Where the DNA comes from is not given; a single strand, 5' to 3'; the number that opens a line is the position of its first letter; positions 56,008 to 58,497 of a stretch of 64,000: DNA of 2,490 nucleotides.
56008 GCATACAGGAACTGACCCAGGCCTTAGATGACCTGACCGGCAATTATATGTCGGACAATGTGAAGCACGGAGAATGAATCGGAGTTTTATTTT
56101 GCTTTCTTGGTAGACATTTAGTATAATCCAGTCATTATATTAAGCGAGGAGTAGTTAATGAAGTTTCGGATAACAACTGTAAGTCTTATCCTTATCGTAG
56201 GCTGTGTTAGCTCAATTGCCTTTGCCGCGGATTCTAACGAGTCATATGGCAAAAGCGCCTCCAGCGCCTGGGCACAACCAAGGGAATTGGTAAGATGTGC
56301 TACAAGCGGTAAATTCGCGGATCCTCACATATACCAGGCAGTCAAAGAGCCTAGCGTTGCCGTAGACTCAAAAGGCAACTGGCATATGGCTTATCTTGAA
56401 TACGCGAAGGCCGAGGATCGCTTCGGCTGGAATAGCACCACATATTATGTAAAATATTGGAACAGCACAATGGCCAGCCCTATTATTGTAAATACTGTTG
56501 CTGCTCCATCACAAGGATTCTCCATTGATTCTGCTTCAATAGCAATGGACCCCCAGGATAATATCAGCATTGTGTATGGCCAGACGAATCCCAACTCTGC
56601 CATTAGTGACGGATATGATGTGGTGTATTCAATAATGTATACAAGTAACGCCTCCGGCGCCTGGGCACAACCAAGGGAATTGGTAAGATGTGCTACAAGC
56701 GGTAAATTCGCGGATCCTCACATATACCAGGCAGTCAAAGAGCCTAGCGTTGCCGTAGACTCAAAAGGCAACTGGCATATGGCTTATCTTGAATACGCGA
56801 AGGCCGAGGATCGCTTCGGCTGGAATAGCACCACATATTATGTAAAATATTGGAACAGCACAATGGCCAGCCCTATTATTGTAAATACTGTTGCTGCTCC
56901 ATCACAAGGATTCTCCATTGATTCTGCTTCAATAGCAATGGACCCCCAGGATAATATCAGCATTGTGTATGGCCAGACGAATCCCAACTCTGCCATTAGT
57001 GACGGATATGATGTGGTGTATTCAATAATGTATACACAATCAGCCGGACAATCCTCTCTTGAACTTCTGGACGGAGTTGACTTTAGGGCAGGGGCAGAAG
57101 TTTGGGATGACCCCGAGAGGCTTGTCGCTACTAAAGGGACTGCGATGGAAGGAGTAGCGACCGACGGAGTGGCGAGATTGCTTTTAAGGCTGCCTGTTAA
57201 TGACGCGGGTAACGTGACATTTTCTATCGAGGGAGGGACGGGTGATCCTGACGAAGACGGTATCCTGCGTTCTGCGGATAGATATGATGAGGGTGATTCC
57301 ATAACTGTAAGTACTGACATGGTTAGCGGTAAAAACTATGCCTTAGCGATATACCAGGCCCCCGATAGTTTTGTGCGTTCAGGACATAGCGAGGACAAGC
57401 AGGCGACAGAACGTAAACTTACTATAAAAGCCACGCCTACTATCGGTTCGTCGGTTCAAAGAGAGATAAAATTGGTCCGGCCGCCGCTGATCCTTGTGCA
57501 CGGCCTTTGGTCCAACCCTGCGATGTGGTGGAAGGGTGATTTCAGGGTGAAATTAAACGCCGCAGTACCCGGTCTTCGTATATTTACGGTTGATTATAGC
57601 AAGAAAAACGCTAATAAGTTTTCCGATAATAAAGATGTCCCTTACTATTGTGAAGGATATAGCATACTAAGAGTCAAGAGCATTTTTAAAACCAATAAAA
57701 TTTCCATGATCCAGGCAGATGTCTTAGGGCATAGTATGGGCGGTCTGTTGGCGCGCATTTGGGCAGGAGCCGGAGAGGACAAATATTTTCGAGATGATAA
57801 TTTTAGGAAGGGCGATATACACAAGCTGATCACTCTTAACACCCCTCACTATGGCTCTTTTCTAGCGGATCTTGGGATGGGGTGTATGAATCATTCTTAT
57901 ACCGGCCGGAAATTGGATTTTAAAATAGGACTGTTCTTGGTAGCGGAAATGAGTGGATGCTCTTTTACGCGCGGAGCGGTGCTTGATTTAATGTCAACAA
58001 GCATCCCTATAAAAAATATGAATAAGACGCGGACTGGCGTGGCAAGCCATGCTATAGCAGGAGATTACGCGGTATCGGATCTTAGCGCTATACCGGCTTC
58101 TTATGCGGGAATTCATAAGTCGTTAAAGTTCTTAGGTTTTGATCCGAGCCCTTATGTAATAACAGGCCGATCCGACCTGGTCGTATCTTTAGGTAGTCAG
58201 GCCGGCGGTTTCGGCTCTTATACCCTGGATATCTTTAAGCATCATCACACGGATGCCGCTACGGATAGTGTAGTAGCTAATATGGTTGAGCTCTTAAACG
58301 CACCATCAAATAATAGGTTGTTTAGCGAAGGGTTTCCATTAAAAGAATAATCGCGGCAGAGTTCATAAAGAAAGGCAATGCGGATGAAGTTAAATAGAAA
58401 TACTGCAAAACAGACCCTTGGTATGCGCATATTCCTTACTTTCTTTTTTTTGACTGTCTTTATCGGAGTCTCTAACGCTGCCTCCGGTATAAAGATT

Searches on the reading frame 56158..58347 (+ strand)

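Call 82: search_protein_families(library=pfam, proteins=[window:56158-58347:+], max_evalue=0.000001)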
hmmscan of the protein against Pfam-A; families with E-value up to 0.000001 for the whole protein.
window:56158-58347:+ (730 aa): 2 families
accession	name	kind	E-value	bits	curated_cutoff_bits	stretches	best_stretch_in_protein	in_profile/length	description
PF05057.20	DUF676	-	1.1e-09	38.6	20.3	1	444-571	8-132/217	Putative serine esterase (DUF676)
PF07819.20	PGAP1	-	5.4e-07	30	24.3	1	501-568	74-133/233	PGAP1-like alpha/beta domain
